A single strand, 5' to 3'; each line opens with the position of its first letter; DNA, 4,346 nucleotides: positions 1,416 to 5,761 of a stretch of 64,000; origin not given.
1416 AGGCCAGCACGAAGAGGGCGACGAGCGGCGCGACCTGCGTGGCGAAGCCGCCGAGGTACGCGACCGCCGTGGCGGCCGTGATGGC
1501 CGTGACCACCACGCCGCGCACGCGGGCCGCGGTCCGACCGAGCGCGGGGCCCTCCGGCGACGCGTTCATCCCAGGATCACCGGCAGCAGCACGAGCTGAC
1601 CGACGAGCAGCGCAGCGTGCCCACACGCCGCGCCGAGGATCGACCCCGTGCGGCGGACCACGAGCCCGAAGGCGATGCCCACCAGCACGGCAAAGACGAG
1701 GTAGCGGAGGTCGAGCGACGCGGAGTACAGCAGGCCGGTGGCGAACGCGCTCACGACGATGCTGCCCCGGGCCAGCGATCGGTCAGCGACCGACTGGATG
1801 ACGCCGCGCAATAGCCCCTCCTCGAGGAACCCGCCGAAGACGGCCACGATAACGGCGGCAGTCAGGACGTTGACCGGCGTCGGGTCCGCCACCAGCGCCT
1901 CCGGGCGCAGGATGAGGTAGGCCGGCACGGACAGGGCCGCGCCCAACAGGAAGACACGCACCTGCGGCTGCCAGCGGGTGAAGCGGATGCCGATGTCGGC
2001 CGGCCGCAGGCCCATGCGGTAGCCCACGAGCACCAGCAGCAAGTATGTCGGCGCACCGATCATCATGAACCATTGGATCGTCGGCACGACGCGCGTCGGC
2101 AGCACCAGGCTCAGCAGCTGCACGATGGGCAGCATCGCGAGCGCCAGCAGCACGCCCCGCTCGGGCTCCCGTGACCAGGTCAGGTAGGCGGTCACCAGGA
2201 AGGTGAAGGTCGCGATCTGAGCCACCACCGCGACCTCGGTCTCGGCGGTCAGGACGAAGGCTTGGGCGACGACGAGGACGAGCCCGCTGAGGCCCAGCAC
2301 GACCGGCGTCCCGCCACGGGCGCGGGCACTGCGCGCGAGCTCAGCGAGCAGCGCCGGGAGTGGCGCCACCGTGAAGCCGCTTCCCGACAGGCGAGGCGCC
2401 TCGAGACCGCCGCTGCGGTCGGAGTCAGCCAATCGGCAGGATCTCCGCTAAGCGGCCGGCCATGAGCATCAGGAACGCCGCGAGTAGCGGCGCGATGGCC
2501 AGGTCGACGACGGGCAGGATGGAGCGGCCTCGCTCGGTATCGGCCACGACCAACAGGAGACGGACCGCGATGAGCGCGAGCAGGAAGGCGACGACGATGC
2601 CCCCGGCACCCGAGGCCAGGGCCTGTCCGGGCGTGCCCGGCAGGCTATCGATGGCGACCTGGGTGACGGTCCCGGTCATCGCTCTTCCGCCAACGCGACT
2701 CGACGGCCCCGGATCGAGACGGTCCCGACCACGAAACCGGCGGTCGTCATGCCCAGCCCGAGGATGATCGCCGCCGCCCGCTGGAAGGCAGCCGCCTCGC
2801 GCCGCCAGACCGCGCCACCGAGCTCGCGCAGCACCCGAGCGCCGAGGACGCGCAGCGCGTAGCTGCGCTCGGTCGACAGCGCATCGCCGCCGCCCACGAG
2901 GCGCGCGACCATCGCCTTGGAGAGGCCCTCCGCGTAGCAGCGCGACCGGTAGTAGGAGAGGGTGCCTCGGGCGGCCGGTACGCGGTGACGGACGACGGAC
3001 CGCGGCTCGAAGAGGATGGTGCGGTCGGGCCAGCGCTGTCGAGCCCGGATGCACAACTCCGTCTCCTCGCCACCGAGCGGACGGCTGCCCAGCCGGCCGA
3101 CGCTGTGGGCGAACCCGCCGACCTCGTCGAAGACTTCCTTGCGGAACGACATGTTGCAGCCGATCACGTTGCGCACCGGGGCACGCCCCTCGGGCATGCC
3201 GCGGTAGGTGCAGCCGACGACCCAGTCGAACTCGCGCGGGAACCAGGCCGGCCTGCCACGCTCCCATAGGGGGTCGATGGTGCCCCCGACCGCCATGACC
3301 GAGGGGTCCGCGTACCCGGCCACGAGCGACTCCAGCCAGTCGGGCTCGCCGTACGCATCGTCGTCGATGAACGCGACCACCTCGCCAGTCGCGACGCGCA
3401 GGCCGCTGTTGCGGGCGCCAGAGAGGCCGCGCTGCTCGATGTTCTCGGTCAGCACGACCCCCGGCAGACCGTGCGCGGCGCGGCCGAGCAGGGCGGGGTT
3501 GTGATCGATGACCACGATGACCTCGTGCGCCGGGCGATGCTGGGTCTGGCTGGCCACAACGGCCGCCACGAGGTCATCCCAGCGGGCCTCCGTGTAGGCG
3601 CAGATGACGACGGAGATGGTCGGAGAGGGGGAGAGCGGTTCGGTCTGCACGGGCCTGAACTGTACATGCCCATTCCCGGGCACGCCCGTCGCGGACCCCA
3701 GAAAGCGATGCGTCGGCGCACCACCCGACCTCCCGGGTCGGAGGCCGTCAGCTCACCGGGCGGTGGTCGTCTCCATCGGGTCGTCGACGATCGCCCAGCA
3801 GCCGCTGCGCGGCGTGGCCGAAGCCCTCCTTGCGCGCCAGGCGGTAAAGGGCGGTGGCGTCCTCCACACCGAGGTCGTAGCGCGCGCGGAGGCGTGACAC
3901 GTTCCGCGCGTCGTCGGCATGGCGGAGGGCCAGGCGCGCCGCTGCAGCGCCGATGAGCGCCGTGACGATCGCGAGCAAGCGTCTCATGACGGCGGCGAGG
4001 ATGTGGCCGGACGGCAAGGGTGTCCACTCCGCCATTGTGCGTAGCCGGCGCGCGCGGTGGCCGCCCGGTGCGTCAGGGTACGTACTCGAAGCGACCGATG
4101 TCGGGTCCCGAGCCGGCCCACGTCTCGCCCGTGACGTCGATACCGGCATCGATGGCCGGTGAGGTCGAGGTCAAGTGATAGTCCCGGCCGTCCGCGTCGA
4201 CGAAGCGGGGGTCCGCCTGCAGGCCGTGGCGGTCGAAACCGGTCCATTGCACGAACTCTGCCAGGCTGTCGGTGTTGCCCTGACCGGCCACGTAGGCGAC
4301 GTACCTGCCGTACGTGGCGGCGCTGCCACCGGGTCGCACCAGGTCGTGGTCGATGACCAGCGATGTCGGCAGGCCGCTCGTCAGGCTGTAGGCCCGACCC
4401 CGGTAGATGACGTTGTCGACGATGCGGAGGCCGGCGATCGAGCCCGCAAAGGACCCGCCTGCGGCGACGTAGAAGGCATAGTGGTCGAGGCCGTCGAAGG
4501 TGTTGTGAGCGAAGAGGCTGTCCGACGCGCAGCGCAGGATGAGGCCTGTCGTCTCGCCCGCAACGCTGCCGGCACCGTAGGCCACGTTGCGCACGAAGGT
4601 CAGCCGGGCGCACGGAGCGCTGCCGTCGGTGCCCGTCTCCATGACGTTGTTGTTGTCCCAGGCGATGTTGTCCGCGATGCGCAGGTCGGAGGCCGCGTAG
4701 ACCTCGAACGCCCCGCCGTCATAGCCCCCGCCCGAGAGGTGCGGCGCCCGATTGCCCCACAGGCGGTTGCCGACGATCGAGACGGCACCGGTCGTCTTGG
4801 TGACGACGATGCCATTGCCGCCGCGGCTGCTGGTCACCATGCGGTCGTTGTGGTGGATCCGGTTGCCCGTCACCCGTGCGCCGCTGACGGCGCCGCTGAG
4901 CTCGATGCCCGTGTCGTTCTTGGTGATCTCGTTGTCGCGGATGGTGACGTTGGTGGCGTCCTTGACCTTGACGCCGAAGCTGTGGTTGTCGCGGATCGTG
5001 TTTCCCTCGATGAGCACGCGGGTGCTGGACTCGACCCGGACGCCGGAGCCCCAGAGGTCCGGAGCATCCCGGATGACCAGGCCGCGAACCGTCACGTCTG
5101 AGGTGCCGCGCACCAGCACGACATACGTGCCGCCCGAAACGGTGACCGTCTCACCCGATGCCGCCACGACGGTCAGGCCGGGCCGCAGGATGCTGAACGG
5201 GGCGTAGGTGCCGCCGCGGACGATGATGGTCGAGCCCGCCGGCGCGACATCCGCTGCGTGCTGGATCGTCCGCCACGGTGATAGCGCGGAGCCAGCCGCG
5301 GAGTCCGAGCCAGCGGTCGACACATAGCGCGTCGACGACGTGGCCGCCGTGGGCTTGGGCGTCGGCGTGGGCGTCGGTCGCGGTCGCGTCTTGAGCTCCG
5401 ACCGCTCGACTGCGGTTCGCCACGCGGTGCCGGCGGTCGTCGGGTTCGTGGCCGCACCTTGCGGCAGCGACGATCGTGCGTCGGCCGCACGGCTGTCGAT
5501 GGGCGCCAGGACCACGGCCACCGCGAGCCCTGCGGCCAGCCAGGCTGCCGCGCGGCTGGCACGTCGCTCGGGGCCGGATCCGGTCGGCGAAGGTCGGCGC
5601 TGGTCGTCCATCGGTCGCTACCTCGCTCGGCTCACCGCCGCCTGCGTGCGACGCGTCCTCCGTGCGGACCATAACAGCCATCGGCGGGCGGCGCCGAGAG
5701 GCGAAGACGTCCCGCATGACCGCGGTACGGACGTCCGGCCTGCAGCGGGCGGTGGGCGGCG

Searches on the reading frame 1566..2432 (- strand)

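Call 45: search_protein_families(library=pfam, proteins=[window:1566-2432:-], max_evalue=0.001)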
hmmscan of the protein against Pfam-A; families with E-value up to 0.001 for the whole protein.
window:1566-2432:- (288 aa): 1 family
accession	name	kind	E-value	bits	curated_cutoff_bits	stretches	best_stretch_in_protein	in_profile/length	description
PF02517.21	Rce1-like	-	4.7e-11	43.3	22.4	1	188-274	3-89/93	Type II CAAX prenyl endopeptidase Rce1-like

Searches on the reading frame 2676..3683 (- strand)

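Call 45: search_protein_families(library=pfam, proteins=[window:2676-3683:-], max_evalue=0.001)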
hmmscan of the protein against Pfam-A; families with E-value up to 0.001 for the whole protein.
window:2676-3683:- (335 aa): 3 families
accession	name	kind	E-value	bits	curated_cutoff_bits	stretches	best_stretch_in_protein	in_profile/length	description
PF00535.33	Glycos_transf_2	-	2.2e-22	80.2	23.3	1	24-188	1-167/168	Glycosyl transferase family 2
PF13641.12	Glyco_tranf_2_3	-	2.4e-08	34.7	27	1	21-237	1-215/230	Glycosyltransferase like family 2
PF10111.15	Glyco_tranf_2_2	-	0.00023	21.2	27.3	1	24-120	1-102/276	Glycosyltransferase like family 2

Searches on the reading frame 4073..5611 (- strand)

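Call 45: search_protein_families(library=pfam, proteins=[window:4073-5611:-], max_evalue=0.001)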
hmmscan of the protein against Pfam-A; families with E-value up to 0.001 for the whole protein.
window:4073-5611:- (512 aa): 3 families
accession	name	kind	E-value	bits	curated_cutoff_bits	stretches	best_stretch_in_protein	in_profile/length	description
PF13229.12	Beta_helix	-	1.6e-22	80.3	25.9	1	156-315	16-156/158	Right handed beta helix region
PF05048.19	NosD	-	1.4e-16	61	23.6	1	157-288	55-173/212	Periplasmic copper-binding protein (NosD)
PF07602.17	DUF1565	-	9.2e-09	35.4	20.3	1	149-272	84-206/257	Protein of unknown function (DUF1565)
